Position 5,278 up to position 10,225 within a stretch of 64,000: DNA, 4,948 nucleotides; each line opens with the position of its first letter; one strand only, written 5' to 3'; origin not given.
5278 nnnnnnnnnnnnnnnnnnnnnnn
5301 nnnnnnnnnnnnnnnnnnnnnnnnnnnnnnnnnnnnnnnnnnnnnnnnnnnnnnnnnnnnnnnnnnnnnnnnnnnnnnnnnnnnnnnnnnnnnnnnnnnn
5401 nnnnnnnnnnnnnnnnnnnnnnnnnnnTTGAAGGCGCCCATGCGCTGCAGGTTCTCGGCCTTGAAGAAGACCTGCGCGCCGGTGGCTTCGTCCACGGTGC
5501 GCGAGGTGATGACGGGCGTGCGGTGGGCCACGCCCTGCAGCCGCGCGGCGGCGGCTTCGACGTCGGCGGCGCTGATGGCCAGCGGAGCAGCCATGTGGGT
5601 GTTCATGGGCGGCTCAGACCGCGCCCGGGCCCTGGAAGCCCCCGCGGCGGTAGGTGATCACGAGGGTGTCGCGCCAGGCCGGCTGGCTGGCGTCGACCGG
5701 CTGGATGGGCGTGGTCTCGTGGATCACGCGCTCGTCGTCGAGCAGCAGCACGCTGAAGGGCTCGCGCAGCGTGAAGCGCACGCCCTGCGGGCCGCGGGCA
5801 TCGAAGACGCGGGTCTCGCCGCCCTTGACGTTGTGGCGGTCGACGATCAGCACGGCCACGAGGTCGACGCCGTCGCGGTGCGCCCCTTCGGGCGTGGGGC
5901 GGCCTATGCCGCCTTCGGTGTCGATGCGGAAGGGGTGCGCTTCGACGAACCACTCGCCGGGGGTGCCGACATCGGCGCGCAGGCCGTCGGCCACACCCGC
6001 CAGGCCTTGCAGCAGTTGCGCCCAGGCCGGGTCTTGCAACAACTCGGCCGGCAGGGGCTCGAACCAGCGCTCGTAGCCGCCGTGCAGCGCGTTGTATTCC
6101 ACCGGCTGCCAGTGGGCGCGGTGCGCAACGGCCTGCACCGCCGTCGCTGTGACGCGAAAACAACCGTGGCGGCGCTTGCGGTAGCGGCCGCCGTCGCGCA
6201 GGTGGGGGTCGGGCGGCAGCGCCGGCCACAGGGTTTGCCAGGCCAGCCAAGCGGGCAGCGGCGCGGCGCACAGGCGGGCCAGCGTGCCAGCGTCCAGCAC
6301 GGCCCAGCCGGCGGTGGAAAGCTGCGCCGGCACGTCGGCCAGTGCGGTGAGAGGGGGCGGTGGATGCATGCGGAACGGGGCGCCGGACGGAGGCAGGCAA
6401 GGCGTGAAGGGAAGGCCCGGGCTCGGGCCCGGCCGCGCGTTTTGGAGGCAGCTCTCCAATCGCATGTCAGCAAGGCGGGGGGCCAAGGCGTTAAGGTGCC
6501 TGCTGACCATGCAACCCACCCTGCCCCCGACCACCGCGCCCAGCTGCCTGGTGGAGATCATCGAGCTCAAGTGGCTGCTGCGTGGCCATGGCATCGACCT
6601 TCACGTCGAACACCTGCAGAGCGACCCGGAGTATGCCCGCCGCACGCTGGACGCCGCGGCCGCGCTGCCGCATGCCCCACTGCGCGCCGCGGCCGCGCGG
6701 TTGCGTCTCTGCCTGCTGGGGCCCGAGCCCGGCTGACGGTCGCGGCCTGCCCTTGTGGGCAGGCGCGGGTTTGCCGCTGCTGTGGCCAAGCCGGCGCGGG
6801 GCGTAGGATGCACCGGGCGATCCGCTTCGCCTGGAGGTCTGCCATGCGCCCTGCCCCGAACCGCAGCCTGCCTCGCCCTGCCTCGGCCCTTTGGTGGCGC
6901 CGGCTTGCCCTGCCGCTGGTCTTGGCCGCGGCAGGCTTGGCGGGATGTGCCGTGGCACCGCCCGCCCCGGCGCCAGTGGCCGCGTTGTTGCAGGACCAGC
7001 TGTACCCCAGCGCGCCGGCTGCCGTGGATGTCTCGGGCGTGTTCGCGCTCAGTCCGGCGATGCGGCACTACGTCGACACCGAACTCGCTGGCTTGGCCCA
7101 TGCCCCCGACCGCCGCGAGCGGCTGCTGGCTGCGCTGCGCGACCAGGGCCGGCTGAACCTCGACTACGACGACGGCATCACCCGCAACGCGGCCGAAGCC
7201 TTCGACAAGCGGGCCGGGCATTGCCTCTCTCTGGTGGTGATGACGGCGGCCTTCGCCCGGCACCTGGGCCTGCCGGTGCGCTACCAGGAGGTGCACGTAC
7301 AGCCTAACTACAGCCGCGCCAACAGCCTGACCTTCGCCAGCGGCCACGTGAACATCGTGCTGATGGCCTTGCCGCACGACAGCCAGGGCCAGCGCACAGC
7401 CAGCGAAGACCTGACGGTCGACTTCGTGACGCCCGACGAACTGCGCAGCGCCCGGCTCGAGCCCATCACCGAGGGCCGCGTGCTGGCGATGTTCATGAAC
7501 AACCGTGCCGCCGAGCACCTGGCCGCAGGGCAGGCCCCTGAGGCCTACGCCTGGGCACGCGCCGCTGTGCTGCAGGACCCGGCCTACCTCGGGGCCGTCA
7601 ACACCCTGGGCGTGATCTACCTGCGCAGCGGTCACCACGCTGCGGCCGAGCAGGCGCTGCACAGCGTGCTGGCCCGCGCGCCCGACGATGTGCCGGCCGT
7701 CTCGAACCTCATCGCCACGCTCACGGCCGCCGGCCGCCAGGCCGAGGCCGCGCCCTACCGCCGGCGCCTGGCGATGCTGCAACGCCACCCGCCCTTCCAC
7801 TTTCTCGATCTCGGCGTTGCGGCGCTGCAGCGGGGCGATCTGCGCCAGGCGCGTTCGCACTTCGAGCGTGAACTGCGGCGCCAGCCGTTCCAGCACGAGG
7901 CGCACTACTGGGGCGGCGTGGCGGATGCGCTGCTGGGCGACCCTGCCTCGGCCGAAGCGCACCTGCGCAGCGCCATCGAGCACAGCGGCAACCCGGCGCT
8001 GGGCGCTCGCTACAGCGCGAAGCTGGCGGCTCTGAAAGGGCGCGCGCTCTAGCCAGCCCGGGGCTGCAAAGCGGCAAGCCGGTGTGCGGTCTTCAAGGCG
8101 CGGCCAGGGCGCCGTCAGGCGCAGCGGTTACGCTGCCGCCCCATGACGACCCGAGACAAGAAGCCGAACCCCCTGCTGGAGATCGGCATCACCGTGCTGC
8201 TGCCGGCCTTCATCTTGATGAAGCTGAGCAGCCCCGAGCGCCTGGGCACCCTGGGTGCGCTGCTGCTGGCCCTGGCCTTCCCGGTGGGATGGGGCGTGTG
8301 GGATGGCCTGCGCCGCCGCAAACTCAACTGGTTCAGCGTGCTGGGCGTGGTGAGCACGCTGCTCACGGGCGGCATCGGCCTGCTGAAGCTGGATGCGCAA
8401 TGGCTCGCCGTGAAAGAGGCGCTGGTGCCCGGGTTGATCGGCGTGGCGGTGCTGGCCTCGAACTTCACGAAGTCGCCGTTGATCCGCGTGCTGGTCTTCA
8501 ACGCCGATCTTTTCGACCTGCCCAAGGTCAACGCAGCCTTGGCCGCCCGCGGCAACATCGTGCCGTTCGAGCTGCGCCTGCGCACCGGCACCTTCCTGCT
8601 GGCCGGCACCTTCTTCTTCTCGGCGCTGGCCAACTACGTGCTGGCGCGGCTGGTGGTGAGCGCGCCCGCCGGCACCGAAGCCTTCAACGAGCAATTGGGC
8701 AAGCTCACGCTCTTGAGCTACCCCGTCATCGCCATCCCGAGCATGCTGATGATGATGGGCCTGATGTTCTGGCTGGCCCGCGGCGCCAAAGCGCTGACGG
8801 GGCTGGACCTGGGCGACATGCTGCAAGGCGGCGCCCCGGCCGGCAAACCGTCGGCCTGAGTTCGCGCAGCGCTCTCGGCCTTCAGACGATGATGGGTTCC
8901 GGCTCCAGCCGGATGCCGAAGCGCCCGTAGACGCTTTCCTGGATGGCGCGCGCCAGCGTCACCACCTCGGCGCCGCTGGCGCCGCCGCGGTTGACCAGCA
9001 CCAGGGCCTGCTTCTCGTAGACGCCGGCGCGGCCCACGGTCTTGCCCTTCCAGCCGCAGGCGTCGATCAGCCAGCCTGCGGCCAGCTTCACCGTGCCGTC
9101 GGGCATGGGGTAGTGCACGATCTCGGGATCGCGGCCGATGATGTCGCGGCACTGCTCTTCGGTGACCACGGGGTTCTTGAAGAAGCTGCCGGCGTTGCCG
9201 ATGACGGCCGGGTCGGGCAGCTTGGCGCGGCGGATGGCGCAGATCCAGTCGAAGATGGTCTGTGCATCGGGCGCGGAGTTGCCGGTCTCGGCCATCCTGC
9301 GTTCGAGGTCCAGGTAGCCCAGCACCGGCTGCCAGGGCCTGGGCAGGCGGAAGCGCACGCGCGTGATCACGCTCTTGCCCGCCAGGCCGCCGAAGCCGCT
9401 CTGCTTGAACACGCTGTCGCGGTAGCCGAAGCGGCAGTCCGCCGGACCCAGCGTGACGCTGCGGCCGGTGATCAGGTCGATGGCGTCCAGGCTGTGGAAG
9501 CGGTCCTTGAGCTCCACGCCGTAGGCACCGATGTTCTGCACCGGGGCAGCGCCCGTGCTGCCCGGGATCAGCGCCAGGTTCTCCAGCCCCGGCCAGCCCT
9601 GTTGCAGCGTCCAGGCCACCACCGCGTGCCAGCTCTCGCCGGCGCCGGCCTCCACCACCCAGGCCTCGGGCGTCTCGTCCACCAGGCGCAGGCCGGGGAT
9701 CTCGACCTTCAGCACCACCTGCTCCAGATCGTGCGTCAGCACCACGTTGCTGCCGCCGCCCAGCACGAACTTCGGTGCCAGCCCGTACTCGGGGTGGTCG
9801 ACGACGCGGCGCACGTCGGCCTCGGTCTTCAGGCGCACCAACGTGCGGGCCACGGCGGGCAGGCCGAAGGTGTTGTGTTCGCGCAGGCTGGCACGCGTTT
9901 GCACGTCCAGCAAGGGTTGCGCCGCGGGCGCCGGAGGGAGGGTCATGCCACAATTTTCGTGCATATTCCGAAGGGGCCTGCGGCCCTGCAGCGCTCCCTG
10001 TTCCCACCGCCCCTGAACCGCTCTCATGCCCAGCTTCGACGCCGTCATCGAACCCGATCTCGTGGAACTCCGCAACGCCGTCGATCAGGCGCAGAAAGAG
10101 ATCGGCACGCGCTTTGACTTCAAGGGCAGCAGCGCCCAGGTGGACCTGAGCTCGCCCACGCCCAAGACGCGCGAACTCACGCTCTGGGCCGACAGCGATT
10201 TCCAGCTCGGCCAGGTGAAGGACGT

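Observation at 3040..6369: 2OG-Fe dioxygenase coupled to a hydroxy-amino-acid dehydratase: possible two-step oxidative deamination route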

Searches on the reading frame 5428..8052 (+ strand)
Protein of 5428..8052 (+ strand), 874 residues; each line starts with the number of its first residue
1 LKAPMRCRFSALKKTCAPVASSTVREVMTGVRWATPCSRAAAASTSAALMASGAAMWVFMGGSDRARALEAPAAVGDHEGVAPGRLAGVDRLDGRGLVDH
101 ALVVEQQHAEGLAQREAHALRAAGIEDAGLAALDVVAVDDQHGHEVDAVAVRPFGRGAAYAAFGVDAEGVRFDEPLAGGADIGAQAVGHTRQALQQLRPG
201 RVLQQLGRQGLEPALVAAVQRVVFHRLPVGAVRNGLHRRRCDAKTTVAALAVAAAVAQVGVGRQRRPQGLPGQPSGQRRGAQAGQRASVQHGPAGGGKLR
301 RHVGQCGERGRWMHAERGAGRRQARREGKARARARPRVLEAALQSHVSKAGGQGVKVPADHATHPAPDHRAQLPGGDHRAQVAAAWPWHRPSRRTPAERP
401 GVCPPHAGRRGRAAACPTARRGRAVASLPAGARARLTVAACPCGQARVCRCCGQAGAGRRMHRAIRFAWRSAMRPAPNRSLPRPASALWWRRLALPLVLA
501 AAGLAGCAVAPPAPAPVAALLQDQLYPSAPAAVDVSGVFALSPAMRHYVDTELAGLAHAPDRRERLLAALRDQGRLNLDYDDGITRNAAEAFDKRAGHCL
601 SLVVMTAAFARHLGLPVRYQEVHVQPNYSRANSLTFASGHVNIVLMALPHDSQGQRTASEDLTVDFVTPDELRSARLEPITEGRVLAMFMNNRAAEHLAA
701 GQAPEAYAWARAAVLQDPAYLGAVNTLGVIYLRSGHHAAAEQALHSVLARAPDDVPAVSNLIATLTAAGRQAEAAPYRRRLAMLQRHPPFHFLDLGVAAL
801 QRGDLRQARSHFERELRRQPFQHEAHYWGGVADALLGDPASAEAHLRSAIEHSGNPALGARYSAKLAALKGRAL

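Call 4: search_protein_families(library=ncbifam, proteins=[window:5428-8052:+], max_evalue=0.001)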
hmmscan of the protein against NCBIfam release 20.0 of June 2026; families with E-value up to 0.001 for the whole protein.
window:5428-8052:+ (874 aa): 9 families
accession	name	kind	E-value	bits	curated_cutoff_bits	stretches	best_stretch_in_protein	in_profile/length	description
TIGR02917.1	PEP_TPR_lipo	equivalog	1.8e-12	46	312.2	1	703-852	277-426/899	XrtA/PEP-CTERM system TPR-repeat protein PrsT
NF040959.1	MamA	equivalog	6.3e-07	29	200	0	685-767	35-117/204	magnetosome protein MamA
TIGR02521.1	type_IV_pilW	equivalog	9.7e-07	28.6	154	1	692-825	36-171/234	type IV pilus biogenesis/stability protein PilW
NF033920.0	C39_PA2778_fam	equivalog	3.9e-06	26.5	150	0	693-776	161-245/255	PA2778 family cysteine peptidase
TIGR02552.1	LcrH_SycD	equivalog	1.3e-05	24.9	104.8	0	767-858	30-121/136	SycD/LcrH family type III secretion system chaperone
NF008520.0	PRK11447.1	equivalog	0.00021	19.2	858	0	764-848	582-662/1157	cellulose synthase complex outer membrane protein BcsC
NF033758.1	gliding_GltE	equivalog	0.00023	20.2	225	0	700-779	99-178/411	adventurous gliding motility TPR repeat lipoprotein GltE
NF008755.0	PRK11788.1-3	equivalog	0.00031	20.2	430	1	686-820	179-313/388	lipopolysaccharide assembly protein LapB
NF052415.1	T3SS_chap_SctY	equivalog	0.00039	20.9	70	1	724-814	9-102/106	type III secretion apparatus assembly chaperone SctY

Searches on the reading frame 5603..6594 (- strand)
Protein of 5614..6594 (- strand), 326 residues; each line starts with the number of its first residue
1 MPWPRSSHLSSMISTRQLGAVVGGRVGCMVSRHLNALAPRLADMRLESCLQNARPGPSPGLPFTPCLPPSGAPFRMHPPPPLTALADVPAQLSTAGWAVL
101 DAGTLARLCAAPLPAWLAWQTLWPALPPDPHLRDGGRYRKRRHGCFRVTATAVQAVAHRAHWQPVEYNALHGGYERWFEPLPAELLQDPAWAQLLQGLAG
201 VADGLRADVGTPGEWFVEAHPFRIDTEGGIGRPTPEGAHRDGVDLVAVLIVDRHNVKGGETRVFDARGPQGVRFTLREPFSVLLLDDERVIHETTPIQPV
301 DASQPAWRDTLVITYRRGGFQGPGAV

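Call 3: search_protein_families(library=pfam, proteins=[window:5614-6594:-, window:5603-6400:-], max_evalue=0.01)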
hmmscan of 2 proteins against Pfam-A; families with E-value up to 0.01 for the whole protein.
window:5614-6594:- (326 aa): 1 family
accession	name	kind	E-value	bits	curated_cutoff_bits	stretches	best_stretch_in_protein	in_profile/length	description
PF10014.15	2OG-Fe_Oxy_2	-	4.9e-66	222.5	23.1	1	121-314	2-192/192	2OG-Fe dioxygenase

window:5603-6400:- (265 aa): 0 families

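Call 4: search_protein_families(library=ncbifam, proteins=[window:5614-6594:-], max_evalue=0.001)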
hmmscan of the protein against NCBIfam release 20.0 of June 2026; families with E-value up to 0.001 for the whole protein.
window:5614-6594:- (326 aa): 0 families

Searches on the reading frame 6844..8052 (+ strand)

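Call 24: search_protein_families(library=pfam, proteins=[window:6844-8052:+], max_evalue=0.01)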
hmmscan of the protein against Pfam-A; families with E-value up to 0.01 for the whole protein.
window:6844-8052:+ (402 aa): 13 families
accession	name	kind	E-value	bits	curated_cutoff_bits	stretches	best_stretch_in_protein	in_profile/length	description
PF13432.12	TPR_16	-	3.2e-11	43.9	32.7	2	321-381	1-62/65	Tetratricopeptide repeat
PF07719.23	TPR_2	-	6.2e-11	42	27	0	253-282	5-34/34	Tetratricopeptide repeat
PF14559.12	TPR_19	-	2.3e-10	41.1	25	1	226-291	2-66/68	Tetratricopeptide repeat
PF07721.20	TPR_4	-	2.8e-06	27.8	27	1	321-342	5-26/26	Tetratricopeptide repeat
PF00515.34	TPR_1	-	2.8e-06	27.3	27.8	0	254-282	6-34/34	Tetratricopeptide repeat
PF13428.12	TPR_14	-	0.00021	22.1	23.5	0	254-289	6-41/44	Tetratricopeptide repeat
PF13176.12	TPR_7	-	0.00021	21.6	27.9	0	323-348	5-32/36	Tetratricopeptide repeat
PF01841.26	Transglut_core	-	0.00022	21.9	23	1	96-148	19-75/108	Transglutaminase-like superfamily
PF13174.12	TPR_6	-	0.00052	20.9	26.3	0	255-281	6-32/33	Tetratricopeptide repeat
PF13429.12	TPR_15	-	0.0008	19.4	26.2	1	238-348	138-245/280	Tetratricopeptide repeat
PF13424.12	TPR_12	-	0.0029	18.2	30.1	0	322-345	50-73/77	Tetratricopeptide repeat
PF13181.12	TPR_8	-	0.0051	17.3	25.7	0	253-281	5-33/34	Tetratricopeptide repeat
PF13431.12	TPR_17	-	0.0056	17.3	24.4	0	240-270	4-34/34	Tetratricopeptide repeat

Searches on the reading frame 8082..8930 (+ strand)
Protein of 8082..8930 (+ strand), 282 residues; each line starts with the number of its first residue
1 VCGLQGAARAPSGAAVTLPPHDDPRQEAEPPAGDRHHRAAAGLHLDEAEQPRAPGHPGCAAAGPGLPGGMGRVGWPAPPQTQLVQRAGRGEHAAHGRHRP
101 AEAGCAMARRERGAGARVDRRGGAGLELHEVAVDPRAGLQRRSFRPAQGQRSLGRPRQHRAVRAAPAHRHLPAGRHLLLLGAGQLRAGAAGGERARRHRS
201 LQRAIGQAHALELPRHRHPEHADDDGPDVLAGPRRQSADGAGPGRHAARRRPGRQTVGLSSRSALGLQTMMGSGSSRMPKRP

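Call 3: search_protein_families(library=pfam, proteins=[window:8082-8930:+], max_evalue=0.01)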
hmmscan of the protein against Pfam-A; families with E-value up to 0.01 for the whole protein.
window:8082-8930:+ (282 aa): 0 families

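Call 4: search_protein_families(library=ncbifam, proteins=[window:8082-8930:+], max_evalue=0.001)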
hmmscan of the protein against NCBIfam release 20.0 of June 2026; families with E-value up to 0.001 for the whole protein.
window:8082-8930:+ (282 aa): 0 families

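Call 24: search_protein_families(library=pfam, proteins=[window:8143-8859:+], max_evalue=0.01)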
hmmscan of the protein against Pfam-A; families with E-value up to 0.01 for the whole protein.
window:8143-8859:+ (238 aa): 1 family
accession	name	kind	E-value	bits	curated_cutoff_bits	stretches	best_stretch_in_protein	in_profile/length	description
PF04279.20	IspA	-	0.0055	17.4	28.7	1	54-118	40-105/176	Intracellular septation protein A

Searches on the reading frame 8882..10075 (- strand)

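Call 24: search_protein_families(library=pfam, proteins=[window:8882-10075:-], max_evalue=0.01)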
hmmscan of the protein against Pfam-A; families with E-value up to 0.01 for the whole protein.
window:8882-10075:- (397 aa): 2 families
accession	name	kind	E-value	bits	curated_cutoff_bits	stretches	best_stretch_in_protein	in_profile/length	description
PF02873.21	MurB_C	-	2.4e-29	101.8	27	1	274-397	2-99/99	UDP-N-acetylenolpyruvoylglucosamine reductase, C-terminal domain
PF01565.28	FAD_binding_4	-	1.1e-18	67.7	26.4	1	79-209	4-138/139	FAD binding domain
